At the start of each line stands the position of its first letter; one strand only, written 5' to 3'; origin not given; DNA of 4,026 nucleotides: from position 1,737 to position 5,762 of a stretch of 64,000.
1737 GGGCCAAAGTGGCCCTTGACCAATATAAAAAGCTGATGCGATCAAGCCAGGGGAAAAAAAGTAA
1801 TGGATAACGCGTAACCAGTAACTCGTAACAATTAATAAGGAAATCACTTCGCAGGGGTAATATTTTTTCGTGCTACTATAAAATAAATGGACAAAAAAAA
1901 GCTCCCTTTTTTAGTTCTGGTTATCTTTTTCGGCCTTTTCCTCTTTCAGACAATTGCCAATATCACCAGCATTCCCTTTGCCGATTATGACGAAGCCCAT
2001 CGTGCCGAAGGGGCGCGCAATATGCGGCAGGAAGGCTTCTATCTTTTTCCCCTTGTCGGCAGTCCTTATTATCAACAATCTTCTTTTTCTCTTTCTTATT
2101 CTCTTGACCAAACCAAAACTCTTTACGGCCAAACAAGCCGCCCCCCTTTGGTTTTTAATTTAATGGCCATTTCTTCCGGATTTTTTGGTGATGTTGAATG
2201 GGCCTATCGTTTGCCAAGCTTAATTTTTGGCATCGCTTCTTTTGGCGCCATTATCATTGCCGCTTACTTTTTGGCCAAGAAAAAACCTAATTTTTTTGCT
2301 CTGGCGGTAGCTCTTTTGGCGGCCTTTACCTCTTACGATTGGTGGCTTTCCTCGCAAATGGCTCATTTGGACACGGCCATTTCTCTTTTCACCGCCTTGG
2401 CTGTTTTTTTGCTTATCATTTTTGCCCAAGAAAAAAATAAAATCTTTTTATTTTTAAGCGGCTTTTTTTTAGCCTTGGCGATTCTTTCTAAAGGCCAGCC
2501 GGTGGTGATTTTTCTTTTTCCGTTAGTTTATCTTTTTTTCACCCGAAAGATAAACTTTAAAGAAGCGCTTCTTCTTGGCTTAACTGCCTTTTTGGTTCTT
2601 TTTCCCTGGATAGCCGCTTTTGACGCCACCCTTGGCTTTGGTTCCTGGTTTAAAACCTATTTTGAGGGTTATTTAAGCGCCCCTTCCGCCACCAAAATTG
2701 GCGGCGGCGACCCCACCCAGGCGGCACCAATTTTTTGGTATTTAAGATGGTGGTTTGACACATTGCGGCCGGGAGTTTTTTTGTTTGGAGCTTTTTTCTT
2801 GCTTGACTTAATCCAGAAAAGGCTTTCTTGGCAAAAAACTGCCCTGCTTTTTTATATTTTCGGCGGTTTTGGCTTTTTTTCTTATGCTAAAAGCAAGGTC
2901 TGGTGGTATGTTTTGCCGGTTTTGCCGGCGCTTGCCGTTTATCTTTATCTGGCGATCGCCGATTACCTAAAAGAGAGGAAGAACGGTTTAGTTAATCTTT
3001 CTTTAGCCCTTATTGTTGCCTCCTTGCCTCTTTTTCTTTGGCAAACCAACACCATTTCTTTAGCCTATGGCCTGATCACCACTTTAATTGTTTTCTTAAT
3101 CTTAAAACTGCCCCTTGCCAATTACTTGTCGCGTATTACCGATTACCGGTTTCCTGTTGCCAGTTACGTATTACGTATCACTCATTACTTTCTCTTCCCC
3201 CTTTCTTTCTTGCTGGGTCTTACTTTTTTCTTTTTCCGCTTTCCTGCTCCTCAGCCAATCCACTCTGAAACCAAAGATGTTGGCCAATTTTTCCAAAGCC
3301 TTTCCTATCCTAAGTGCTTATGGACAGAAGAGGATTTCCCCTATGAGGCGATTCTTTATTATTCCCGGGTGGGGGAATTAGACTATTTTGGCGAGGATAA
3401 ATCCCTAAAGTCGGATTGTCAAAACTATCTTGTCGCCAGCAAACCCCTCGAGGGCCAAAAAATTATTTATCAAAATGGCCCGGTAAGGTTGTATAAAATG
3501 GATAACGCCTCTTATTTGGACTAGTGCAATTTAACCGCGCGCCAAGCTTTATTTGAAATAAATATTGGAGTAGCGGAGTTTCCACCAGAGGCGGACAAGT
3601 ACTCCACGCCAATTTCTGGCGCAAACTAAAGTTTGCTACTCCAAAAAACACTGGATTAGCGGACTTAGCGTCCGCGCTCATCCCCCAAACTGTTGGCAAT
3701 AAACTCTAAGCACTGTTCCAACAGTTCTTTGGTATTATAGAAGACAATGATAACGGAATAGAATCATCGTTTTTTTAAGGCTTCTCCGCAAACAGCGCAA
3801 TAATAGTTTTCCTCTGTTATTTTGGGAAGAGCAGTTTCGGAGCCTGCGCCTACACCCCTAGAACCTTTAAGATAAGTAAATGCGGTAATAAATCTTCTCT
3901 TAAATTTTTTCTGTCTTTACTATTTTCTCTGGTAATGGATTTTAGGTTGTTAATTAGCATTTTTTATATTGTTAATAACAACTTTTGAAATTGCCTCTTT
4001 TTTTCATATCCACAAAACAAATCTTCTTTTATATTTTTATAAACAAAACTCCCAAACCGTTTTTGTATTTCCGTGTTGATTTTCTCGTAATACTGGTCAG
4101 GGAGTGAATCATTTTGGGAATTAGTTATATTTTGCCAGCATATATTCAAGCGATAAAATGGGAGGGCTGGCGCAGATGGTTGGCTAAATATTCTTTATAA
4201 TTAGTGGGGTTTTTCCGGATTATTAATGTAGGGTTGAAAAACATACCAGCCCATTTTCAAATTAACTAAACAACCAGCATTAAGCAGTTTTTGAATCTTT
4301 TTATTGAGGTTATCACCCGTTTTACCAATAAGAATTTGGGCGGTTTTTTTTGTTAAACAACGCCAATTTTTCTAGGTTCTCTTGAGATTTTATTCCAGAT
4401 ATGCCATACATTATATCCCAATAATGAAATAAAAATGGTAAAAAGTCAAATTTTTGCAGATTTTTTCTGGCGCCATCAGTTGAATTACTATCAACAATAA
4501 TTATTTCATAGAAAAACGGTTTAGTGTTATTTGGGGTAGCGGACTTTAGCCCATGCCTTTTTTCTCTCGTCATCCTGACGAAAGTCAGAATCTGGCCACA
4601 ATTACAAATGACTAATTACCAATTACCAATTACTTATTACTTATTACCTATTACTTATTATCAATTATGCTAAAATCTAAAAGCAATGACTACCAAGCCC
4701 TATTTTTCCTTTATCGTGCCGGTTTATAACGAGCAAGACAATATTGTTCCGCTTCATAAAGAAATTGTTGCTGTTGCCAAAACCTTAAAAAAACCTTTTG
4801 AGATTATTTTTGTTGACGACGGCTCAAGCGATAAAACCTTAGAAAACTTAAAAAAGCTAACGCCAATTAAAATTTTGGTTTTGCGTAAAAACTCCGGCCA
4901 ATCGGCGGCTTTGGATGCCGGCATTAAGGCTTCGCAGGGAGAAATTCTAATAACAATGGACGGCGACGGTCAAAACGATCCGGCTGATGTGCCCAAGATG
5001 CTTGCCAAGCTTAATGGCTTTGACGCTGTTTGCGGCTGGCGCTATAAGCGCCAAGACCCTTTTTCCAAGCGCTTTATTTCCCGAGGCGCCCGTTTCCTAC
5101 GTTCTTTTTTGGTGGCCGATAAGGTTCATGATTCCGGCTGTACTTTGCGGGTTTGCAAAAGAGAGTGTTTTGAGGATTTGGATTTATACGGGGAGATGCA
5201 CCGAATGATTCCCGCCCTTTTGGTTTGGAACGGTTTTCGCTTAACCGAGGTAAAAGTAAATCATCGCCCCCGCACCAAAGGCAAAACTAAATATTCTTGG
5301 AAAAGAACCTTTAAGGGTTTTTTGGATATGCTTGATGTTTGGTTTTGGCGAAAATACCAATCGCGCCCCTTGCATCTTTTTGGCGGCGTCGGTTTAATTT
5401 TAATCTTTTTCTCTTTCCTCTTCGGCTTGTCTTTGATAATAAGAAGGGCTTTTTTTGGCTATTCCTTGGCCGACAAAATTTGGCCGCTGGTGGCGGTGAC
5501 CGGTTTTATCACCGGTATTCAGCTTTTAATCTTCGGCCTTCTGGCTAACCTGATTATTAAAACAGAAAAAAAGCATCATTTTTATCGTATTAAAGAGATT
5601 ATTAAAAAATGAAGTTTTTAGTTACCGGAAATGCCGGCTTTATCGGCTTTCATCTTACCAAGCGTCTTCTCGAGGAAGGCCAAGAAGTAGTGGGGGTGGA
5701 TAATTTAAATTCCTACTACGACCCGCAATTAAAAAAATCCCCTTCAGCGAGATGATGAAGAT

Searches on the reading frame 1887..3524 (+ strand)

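Call 64: search_protein_families(library=pfam, proteins=[window:1887-3524:+], max_evalue=0.001)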
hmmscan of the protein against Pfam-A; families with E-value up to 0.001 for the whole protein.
window:1887-3524:+ (545 aa): 1 family
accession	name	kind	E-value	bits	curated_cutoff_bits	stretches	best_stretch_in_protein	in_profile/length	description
PF13231.12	PMT_2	-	2.1e-12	48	26.1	1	85-242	2-158/160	Dolichyl-phosphate-mannose-protein mannosyltransferase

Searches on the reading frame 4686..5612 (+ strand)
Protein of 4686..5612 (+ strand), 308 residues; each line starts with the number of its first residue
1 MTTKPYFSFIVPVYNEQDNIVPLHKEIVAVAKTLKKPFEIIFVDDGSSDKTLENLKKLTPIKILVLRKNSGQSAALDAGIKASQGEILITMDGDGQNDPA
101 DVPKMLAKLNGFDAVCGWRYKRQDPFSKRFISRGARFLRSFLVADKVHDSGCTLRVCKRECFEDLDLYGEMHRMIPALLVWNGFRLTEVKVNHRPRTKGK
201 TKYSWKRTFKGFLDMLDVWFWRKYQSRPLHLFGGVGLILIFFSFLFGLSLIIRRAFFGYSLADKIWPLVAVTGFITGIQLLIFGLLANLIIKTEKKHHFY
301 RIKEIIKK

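Call 64: search_protein_families(library=pfam, proteins=[window:4686-5612:+], max_evalue=0.001)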
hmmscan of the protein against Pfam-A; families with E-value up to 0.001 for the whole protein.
window:4686-5612:+ (308 aa): 2 families
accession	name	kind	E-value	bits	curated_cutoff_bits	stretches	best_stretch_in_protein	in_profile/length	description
PF00535.33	Glycos_transf_2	-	4.6e-32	111.7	23.3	1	8-165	1-167/168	Glycosyl transferase family 2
PF10111.15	Glyco_tranf_2_2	-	5.5e-07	29.8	27.3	1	8-106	1-103/276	Glycosyltransferase like family 2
